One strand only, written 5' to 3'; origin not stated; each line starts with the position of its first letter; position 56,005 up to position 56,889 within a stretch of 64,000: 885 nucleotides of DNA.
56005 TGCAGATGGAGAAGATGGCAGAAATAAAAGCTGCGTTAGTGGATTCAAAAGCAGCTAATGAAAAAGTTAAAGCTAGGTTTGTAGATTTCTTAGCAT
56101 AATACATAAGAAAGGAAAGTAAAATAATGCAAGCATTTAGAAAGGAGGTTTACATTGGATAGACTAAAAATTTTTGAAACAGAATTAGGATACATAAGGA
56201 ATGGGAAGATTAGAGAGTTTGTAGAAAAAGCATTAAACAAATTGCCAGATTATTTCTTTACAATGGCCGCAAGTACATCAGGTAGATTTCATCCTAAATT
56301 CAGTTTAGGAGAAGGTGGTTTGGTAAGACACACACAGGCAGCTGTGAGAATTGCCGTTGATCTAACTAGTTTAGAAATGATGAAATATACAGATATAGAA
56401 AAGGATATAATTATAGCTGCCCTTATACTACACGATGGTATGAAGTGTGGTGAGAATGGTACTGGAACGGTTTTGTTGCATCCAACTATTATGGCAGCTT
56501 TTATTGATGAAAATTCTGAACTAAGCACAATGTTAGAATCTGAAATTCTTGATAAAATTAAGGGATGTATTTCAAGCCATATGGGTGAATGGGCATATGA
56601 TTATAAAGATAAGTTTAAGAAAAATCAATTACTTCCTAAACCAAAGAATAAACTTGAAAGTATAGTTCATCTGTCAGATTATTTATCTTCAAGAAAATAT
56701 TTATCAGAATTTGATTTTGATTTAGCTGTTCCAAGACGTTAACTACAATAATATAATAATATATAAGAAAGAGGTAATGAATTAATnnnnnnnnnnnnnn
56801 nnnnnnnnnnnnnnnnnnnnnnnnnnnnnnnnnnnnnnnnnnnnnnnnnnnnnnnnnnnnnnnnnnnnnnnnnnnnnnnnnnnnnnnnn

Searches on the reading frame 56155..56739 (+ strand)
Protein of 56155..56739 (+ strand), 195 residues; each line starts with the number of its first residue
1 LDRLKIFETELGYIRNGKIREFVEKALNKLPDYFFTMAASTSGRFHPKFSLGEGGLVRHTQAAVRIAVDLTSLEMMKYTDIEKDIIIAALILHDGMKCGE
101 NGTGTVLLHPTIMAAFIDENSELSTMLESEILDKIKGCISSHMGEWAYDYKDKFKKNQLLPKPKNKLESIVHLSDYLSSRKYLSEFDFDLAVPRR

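Call 54: search_protein_families(library=pfam, proteins=[window:56155-56739:+], max_evalue=0.0001)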
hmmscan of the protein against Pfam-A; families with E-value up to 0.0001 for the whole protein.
window:56155-56739:+ (195 aa): 1 family
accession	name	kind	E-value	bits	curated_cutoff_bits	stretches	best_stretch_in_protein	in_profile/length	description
PF01966.28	HD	-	8.5e-05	23.3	22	0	62-178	11-114/116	HD domain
